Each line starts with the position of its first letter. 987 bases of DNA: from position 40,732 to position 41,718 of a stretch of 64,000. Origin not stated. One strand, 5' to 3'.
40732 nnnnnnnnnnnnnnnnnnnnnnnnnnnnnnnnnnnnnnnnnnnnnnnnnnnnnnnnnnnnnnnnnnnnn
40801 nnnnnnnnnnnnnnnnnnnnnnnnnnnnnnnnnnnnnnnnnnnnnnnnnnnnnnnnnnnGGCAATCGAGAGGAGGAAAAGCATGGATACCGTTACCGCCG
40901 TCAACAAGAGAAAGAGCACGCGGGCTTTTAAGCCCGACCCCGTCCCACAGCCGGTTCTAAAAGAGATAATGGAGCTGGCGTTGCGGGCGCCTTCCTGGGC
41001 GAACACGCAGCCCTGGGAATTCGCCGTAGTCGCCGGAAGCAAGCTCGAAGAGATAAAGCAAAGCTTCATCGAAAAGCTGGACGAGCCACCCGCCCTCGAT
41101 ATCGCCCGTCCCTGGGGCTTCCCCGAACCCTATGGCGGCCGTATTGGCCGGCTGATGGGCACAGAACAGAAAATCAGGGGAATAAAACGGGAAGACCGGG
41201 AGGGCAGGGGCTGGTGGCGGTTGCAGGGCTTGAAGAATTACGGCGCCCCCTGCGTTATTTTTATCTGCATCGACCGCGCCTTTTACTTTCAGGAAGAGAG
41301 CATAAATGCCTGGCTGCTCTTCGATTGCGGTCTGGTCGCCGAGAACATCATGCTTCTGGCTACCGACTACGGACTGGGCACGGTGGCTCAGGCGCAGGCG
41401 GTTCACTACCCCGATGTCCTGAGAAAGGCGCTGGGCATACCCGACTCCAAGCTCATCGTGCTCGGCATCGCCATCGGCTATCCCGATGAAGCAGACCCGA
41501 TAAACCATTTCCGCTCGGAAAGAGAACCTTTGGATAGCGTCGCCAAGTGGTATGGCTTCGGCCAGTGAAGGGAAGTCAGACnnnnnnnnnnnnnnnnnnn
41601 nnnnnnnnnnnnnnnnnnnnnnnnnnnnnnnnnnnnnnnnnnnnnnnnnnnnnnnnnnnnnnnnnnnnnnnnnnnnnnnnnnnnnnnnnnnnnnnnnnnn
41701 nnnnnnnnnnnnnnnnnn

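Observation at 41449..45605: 3.9-kb lower-GC cassette bracketed by a duplicated nitroreductase 3' end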

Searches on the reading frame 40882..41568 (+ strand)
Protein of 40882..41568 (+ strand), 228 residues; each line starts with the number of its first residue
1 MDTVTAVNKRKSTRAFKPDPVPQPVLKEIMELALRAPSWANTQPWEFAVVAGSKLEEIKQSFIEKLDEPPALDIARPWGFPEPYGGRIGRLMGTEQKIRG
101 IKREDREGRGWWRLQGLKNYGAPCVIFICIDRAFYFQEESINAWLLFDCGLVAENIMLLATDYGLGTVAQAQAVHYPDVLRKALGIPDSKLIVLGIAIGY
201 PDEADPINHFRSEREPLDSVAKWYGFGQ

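Call 6: search_protein_families(library=pfam, proteins=[window:40882-41568:+])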
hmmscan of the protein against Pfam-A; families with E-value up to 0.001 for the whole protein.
window:40882-41568:+ (228 aa): 2 families
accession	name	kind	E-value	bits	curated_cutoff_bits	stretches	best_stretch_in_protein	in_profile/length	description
PF00881.29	Nitroreductase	-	2.8e-31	109.4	23.5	1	8-200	2-167/167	Nitroreductase family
PF14512.11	TM1586_NiRdase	-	5.2e-11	43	27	1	26-60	160-194/215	Putative TM nitroreductase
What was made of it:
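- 40882..41568 (+): Intact nitroreductase gene (228 aa), ending GFGQ*. Pfam PF00881, E 2.8e-31 (call 6).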

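Call 7: find_encoding_contigs(protein=window:40882-41568:+, flank=10000, max_places=10)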
Protein window:40882-41568:+ (228 aa): no gene with exactly this product is on record in the collection.

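Call 9: search_protein_families(library=ncbifam, proteins=[window:40882-41568:+], max_evalue=0.01)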
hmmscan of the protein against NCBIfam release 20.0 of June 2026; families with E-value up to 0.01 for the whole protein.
window:40882-41568:+ (228 aa): 10 families
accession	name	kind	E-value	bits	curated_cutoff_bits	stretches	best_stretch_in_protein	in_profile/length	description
TIGR02476.1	BluB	equivalog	1.3e-12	47.5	150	1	5-55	11-61/205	5,6-dimethylbenzimidazole synthase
NF009810.0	PRK13294.1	equivalog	4.3e-09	35.7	304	1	5-67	256-315/449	coenzyme F420-0:L-glutamate ligase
TIGR03553.1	F420_FbiB_CTERM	equivalog_domain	6.6e-09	35.8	249.55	1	6-53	2-49/194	F420 biosynthesis protein FbiB, C-terminal domain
NF047509.1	Rv3131_FMN_oxido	subfamily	1.5e-07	31.2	199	1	29-52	2-25/319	Acg family FMN-binding oxidoreductase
NF008033.1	PRK10765.1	equivalog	4.1e-07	29.7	223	1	147-204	106-163/240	oxygen-insensitive NADPH nitroreductase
NF008088.0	PRK10828.1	equivalog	1.1e-05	25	183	1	6-60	7-60/183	NAD(P)H nitroreductase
NF008275.0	PRK11053.1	equivalog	1.3e-05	24.8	227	1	1-53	1-53/217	oxygen-insensitive NAD(P)H nitroreductase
NF003768.0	PRK05365.1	equivalog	7.6e-05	22.3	152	1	9-53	20-64/200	malonic semialdehyde reductase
NF011424.0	PRK14851.1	subfamily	0.0001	20.4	1170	1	15-49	317-351/679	hypothetical protein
NF005901.0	PRK07877.1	equivalog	0.00016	20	476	1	9-51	360-402/722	Rv1355c family protein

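Call 12: find_homologous_proteins(query=window:40882-41568:+, max_evalue=1e-30)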
Query window:40882-41568:+ (228 aa): 2977 proteins with E <= 1e-30 among 3605 candidates; the best 120 are listed.
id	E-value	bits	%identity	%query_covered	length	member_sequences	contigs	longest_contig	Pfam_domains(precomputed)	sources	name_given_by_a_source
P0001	3.6e-134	464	89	99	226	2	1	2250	PF00881.30,PF14512.12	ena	-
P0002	5.6e-134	463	88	99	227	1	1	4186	PF00881.30,PF14512.12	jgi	-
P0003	5.2e-133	460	86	99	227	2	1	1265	PF00881.30,PF14512.12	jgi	-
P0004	7.5e-133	459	86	99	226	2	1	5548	PF00881.30,PF14512.12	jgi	jgi:nitroreductase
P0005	1.8e-131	455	86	100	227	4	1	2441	PF00881.30,PF14512.12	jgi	jgi:nitroreductase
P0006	1.9e-131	455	88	99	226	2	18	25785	PF00881.30,PF14512.12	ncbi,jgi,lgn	-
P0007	2.9e-130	451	85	99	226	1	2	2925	PF00881.30,PF14512.12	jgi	jgi:nitroreductase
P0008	3.1e-130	451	86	99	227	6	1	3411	PF00881.30,PF14512.12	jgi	-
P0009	1.7e-129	448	87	99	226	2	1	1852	PF00881.30,PF14512.12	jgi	jgi:nitroreductase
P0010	1.8e-129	448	87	99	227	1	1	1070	PF00881.30,PF14512.12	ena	-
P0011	8.4e-129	446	84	99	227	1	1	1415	PF00881.30,PF14512.12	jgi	jgi:nitroreductase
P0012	1.9e-128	445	87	99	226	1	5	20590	PF00881.30,PF14512.12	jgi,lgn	jgi:nitroreductase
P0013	3.6e-128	444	88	99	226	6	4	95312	PF00881.30,PF14512.12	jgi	jgi:nitroreductase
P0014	3.7e-128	444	84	100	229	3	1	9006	PF00881.30,PF14512.12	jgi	jgi:nitroreductase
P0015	5.9e-128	443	85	99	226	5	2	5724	PF00881.30,PF14512.12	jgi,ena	-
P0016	6.7e-128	443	82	99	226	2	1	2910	PF00881.30,PF14512.12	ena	-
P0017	9.2e-128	443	85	99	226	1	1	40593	PF00881.30,PF14512.12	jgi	jgi:nitroreductase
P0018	1.6e-127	442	82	99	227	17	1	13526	PF00881.30,PF14512.12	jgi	jgi:nitroreductase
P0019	2.4e-127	441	85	99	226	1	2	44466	PF00881.30,PF14512.12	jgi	jgi:nitroreductase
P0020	3.0e-127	441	87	99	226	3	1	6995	PF00881.30,PF14512.12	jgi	jgi:nitroreductase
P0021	1.9e-126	438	85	99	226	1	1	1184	PF00881.30,PF14512.12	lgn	-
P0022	2.0e-126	438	83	100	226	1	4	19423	PF00881.30,PF14512.12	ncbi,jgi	-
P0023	3.8e-126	437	83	99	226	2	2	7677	PF00881.30,PF14512.12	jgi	jgi:nitroreductase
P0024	4.1e-126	437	85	99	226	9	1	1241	PF00881.30,PF14512.12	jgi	jgi:nitroreductase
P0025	4.9e-126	437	84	99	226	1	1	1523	PF00881.30,PF14512.12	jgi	jgi:nitroreductase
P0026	1.2e-125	436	84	99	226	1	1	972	PF00881.30,PF14512.12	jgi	jgi:nitroreductase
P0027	1.4e-125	436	84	100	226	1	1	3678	PF00881.30,PF14512.12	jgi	jgi:nitroreductase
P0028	1.5e-125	435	82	99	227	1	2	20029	PF00881.30,PF14512.12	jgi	jgi:nitroreductase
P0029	1.6e-125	435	82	99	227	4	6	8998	PF00881.30,PF14512.12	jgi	jgi:nitroreductase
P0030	5.4e-125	434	84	99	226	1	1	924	PF00881.30,PF14512.12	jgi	jgi:nitroreductase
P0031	5.7e-125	434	85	99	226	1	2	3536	PF00881.30,PF14512.12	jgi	jgi:nitroreductase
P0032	3.5e-124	431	85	99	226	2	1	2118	PF00881.30,PF14512.12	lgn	-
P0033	3.8e-124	431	83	99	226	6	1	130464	PF00881.30,PF14512.12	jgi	jgi:nitroreductase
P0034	4.8e-124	431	80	99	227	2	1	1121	PF00881.30,PF14512.12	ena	-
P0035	6.3e-124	430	81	99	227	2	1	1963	PF00881.30,PF14512.12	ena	-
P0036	7.6e-124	430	83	99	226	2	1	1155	PF00881.30,PF14512.12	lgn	-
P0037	1.3e-123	429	82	99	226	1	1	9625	PF00881.30,PF14512.12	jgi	jgi:nitroreductase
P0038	1.2e-122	426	80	100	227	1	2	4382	PF00881.30,PF14512.12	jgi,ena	-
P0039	3.9e-122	424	81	99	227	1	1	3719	PF00881.30,PF14512.12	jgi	jgi:nitroreductase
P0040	5.0e-122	424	83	99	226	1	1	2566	PF00881.30,PF14512.12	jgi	jgi:nitroreductase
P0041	6.7e-122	423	78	99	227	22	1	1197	PF00881.30,PF14512.12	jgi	jgi:nitroreductase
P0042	7.9e-122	423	81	99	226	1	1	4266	PF00881.30,PF14512.12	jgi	jgi:nitroreductase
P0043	1.7e-121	422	83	99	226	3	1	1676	PF00881.30,PF14512.12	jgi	jgi:nitroreductase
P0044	8.2e-121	420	79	100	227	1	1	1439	PF00881.30,PF14512.12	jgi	jgi:nitroreductase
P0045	9.7e-121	420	78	99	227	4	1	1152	PF00881.30,PF14512.12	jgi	jgi:nitroreductase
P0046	5.0e-120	417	81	100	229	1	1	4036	PF00881.30,PF14512.12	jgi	jgi:nitroreductase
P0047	8.9e-120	417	78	99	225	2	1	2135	PF00881.30,PF14512.12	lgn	-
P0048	1.3e-119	416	82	99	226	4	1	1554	PF00881.30,PF14512.12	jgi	jgi:nitroreductase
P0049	3.9e-119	414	78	99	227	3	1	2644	PF00881.30,PF14512.12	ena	-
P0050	8.1e-119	413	79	100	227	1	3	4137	PF00881.30,PF14512.12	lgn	-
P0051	1.4e-118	413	81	99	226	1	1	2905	PF00881.30,PF14512.12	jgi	jgi:nitroreductase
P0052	4.4e-118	411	79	99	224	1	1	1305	PF00881.30,PF14512.12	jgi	jgi:nitroreductase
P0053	2.3e-116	405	79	99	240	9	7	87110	PF00881.30,PF14512.12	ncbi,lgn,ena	-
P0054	2.9e-116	405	80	99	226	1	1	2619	PF00881.30,PF14512.12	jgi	jgi:nitroreductase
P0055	8.0e-116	404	80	99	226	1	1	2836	PF00881.30,PF14512.12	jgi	jgi:nitroreductase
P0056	2.3e-113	396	75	99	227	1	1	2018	PF00881.30,PF14512.12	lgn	-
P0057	3.9e-112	392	76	99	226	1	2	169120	PF00881.30,PF14512.12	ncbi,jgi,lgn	ncbi:MAG: nitroreductase [Dehalococcoidia bacterium]|jgi:nitroreductase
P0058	2.9e-111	389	76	99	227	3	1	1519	PF00881.30,PF14512.12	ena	-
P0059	1.7e-107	376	72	99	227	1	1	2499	PF00881.30,PF14512.12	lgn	-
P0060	6.1e-106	371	71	99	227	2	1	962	PF00881.30,PF14512.12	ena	-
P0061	1.9e-105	370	71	99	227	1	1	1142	PF00881.30,PF14512.12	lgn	-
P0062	1.6e-104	367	71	99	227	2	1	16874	PF00881.30,PF14512.12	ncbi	-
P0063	9.5e-104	364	72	99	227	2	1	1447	PF00881.30,PF14512.12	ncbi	-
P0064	1.7e-103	363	71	99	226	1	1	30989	PF00881.30,PF14512.12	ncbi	ncbi:nitroreductase [Chloroflexota bacterium]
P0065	6.6e-103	361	71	99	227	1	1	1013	PF00881.30,PF14512.12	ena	-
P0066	7.4e-103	361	68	99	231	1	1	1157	PF00881.30,PF14512.12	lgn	-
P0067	8.5e-102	358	69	99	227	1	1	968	PF00881.30,PF14512.12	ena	-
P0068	1.5e-101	357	71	99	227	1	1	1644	PF00881.30,PF14512.12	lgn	-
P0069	4.8e-101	355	69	99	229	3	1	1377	PF00881.30,PF14512.12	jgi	-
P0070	7.4e-101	355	68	99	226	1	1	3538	PF00881.30,PF14512.12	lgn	-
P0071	9.9e-101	354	68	99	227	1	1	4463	PF00881.30,PF14512.12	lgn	-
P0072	1.2e-100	354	70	99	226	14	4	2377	PF00881.30,PF14512.12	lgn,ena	-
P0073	2.1e-100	353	70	99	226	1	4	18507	PF00881.30,PF14512.12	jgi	jgi:nitroreductase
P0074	2.7e-100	353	69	99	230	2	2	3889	PF00881.30,PF14512.12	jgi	jgi:nitroreductase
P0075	3.8e-100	352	69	99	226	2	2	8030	PF00881.30,PF14512.12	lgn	-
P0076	7.1e-100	351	68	99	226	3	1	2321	PF00881.30,PF14512.12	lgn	-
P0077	8.5e-100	351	69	99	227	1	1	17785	PF00881.30,PF14512.12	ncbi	-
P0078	9.5e-100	351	70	99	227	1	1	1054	PF00881.30,PF14512.12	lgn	-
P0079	1.2e-99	351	68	99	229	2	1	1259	PF00881.30,PF14512.12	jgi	-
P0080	1.4e-99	350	67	99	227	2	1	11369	PF00881.30,PF14512.12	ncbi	ncbi:nitroreductase [Chloroflexota bacterium]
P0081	1.7e-99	350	68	99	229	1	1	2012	PF00881.30,PF14512.12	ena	-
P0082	1.9e-99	350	68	99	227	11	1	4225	PF00881.30,PF14512.12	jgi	-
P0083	3.9e-99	349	68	100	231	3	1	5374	PF00881.30,PF14512.12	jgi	jgi:nitroreductase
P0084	5.6e-99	348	68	99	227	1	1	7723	PF00881.30,PF14512.12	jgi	jgi:nitroreductase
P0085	6.1e-99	348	67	99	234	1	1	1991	PF00881.30,PF14512.12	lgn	-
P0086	9.1e-99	348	68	99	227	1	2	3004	PF00881.30,PF14512.12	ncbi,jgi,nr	ncbi:MAG: nitroreductase [Dehalococcoidia bacterium]|nr:MAG: nitroreductase [Dehalococcoidia bacteri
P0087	1.3e-98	347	67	99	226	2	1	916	PF00881.30,PF14512.12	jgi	jgi:nitroreductase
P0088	1.3e-98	347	67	100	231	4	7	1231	PF00881.30,PF14512.12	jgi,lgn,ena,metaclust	metaclust:\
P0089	3.7e-98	346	69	99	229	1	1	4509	PF00881.30,PF14512.12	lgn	-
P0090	3.7e-98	346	68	99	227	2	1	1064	PF00881.30,PF14512.12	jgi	jgi:nitroreductase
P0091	4.3e-98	346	68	99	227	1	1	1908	PF00881.30,PF14512.12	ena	-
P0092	5.7e-98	345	69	99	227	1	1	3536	PF00881.30,PF14512.12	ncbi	-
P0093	6.3e-98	345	68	99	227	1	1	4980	PF00881.30,PF14512.12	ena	-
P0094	6.7e-98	345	66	100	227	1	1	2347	PF00881.30,PF14512.12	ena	-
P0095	7.9e-98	345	65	99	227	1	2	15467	PF00881.30,PF14512.12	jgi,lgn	-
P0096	8.2e-98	345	68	100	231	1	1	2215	PF00881.30,PF14512.12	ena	-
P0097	1.4e-97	344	65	100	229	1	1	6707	PF00881.30,PF14512.12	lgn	-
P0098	1.6e-97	344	68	99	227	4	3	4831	PF00881.30,PF14512.12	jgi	-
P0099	2.1e-97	343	68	100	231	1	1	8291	PF00881.30,PF14512.12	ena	-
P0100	2.4e-97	343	65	100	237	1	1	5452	PF00881.30,PF14512.12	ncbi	ncbi:nitroreductase [Chloroflexota bacterium]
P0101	3.3e-97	343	66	100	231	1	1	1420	PF00881.30,PF14512.12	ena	-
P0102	3.6e-97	343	65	100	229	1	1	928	PF00881.30,PF14512.12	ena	-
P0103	3.7e-97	342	67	99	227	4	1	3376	PF00881.30,PF14512.12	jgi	-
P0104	3.9e-97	342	68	99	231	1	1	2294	PF00881.30,PF14512.12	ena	-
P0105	4.0e-97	342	67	100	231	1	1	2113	PF00881.30,PF14512.12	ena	-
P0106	4.5e-97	342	66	99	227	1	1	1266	PF00881.30,PF14512.12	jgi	jgi:nitroreductase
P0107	4.7e-97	342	67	100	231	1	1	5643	PF00881.30,PF14512.12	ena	-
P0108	5.4e-97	342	68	99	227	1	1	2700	PF00881.30,PF14512.12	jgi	-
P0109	5.5e-97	342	67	100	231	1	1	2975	PF00881.30,PF14512.12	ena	-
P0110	6.2e-97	342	66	99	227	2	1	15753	PF00881.30,PF14512.12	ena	-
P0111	6.5e-97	342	67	99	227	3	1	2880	PF00881.30,PF14512.12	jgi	jgi:nitroreductase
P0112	7.3e-97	342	67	100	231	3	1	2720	PF00881.30,PF14512.12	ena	-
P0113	1.1e-96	341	68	99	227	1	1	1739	PF00881.30,PF14512.12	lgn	-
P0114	1.9e-96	340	67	99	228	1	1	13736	PF00881.30,PF14512.12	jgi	jgi:nitroreductase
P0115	1.9e-96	340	67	99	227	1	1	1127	PF00881.30,PF14512.12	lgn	-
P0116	2.4e-96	340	67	99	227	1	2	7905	PF00881.30,PF14512.12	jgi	jgi:nitroreductase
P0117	2.7e-96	340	67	100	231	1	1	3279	PF00881.30,PF14512.12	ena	-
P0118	3.6e-96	339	66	99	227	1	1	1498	PF00881.30,PF14512.12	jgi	-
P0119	4.8e-96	339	69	99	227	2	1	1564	PF00881.30,PF14512.12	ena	-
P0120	4.9e-96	339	66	99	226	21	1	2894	PF00881.30,PF14512.12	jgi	-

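Call 44: find_encoding_contigs(protein=P0013, flank=10000, max_places=3)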
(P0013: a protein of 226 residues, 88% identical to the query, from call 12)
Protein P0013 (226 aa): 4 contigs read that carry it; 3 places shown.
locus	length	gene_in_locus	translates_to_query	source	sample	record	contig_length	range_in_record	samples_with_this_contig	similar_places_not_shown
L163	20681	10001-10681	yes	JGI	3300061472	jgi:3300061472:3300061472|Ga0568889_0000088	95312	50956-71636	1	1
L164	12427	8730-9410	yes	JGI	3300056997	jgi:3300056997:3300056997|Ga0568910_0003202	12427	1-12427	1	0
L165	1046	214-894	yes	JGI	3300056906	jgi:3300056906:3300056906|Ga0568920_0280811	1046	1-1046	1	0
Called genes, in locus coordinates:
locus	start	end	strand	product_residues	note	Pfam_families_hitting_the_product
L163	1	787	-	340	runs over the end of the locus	PF00248:Aldo_ket_red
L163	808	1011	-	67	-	PF06107:DUF951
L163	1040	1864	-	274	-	PF00215:OMPdecase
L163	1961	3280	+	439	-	PF08245:Mur_ligase_M, PF27239:FOL3_C, PF02875:Mur_ligase_C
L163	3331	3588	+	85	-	PF09723:Zn_ribbon_8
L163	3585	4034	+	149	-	PF02580:Tyr_Deacylase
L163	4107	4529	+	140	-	PF01475:FUR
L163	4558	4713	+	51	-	-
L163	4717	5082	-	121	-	PF02699:YajC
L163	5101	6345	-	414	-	PF00919:UPF0004, PF04055:Radical_SAM, PF01938:TRAM (weak)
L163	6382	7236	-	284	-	PF00583:Acetyltransf_1, PF14268:YoaP (weak)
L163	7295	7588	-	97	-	-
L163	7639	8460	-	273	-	PF01734:Patatin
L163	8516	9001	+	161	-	PF02130:YbeY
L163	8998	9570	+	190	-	PF02525:Flavodoxin_2, PF03358:FMN_red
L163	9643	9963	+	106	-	PF18902:DUF5658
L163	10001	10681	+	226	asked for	PF00881:Nitroreductase, PF14512:TM1586_NiRdase (weak)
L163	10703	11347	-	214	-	-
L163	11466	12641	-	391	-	PF00583:Acetyltransf_1 (faint)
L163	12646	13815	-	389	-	PF05762:VWA_CoxE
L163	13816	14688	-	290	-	PF00158:Sigma54_activat (faint), PF07724:AAA_2 (weak), PF07728:AAA_5, PF13401:AAA_22 (weak), PF00004:AAA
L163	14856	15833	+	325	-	PF09925:DUF2157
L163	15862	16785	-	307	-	PF01180:DHO_dh, PF01207:Dus (weak)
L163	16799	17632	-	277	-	PF23023:Anti-Pycsar_Apyc1, PF00753:Lactamase_B, PF12706:Lactamase_B_2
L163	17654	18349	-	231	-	-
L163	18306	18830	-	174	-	PF01475:FUR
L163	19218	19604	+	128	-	PF01258:zf-dskA_traR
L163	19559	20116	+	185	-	PF01252:Peptidase_A8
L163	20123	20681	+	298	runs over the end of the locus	PF01479:S4, PF00849:PseudoU_synth_2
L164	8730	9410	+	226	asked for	PF00881:Nitroreductase, PF14512:TM1586_NiRdase (weak)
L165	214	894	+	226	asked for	PF00881:Nitroreductase, PF14512:TM1586_NiRdase (weak)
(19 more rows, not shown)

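Call 45: find_encoding_contigs(protein=P0033, flank=10000, max_places=2)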
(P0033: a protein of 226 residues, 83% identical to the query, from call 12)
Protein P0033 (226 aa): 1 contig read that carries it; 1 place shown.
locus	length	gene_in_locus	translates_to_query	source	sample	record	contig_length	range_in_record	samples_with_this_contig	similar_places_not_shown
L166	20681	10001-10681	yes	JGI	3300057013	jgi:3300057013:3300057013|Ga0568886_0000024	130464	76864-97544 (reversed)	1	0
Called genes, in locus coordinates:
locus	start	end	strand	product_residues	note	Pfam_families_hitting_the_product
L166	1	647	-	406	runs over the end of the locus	PF00817:IMS, PF11798:IMS_HHH, PF21999:IMS_HHH_1, PF11799:IMS_C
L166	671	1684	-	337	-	PF00248:Aldo_ket_red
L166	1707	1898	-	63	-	PF06107:DUF951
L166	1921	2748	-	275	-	PF00215:OMPdecase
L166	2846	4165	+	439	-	PF08245:Mur_ligase_M, PF27239:FOL3_C, PF02875:Mur_ligase_C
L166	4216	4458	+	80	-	PF09723:Zn_ribbon_8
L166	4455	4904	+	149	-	PF02580:Tyr_Deacylase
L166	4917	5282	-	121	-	PF02699:YajC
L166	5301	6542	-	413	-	PF00919:UPF0004, PF04055:Radical_SAM, PF01938:TRAM (weak)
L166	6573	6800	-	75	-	-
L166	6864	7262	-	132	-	PF18899:DUF5655 (weak), PF08818:DUF1801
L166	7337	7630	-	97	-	-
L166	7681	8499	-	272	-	PF01734:Patatin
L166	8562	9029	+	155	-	PF02130:YbeY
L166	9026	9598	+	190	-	PF02525:Flavodoxin_2, PF03358:FMN_red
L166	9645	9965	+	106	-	PF18902:DUF5658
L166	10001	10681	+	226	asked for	PF00881:Nitroreductase, PF14512:TM1586_NiRdase (faint)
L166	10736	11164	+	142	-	PF07087:DUF1353 (weak)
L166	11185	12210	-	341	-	PF00583:Acetyltransf_1 (faint)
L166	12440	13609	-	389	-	PF05762:VWA_CoxE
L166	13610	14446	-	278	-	PF00158:Sigma54_activat (faint), PF00004:AAA, PF07724:AAA_2 (weak), PF07728:AAA_5, PF13401:AAA_22 (weak)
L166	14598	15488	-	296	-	-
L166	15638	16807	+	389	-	PF18998:Flg_new_2 (weak)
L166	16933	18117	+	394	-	PF18998:Flg_new_2 (weak)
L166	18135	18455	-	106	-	PF13646:HEAT_2 (faint), PF02985:HEAT (faint), PF13513:HEAT_EZ (faint)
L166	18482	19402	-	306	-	PF01180:DHO_dh, PF01207:Dus, PF03060:NMO (weak)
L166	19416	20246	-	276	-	PF00753:Lactamase_B, PF23023:Anti-Pycsar_Apyc1 (weak), PF12706:Lactamase_B_2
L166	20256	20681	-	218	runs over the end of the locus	-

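Call 46: find_encoding_contigs(protein=P0053, flank=10000, max_places=3)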
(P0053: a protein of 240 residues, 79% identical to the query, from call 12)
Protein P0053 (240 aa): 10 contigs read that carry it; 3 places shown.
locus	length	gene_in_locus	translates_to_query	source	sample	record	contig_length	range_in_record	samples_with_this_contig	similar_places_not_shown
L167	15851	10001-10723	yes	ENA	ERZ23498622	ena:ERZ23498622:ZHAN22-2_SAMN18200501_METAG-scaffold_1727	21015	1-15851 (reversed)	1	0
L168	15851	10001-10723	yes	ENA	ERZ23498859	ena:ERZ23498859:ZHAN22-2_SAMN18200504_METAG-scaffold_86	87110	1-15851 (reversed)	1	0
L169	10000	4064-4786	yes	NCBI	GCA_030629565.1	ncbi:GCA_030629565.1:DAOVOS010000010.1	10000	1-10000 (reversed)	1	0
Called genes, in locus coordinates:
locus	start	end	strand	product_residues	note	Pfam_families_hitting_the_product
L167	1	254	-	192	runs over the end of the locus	PF01613:Flavin_Reduct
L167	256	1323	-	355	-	PF00291:PALP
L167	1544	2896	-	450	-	PF03447:NAD_binding_3, PF00742:Homoserine_dh, PF01842:ACT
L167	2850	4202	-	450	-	PF13623:SurA_N_2 (weak), PF13624:SurA_N_3 (weak), PF00639:Rotamase, PF13616:Rotamase_3, PF00639:Rotamase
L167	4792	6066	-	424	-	PF00079:Serpin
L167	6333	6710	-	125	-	PF00072:Response_reg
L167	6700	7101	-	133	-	PF00072:Response_reg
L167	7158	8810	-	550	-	PF00072:Response_reg, PF00989:PAS (weak), PF08448:PAS_4, PF13426:PAS_9, PF00512:HisKA, PF02518:HATPase_c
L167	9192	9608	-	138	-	PF24709:DUF7670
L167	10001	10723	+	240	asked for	PF00881:Nitroreductase, PF14512:TM1586_NiRdase (faint)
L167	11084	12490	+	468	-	PF01554:MatE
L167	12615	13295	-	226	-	PF13489:Methyltransf_23, PF13847:Methyltransf_31, PF08241:Methyltransf_11, PF08242:Methyltransf_12 (weak), PF13649:Methyltransf_25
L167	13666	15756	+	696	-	PF00384:Molybdopterin, PF01568:Molydop_binding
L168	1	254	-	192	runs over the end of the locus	PF01613:Flavin_Reduct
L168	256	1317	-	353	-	PF00291:PALP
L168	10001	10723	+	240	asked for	PF00881:Nitroreductase, PF14512:TM1586_NiRdase (faint)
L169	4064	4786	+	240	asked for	PF00881:Nitroreductase, PF14512:TM1586_NiRdase (faint)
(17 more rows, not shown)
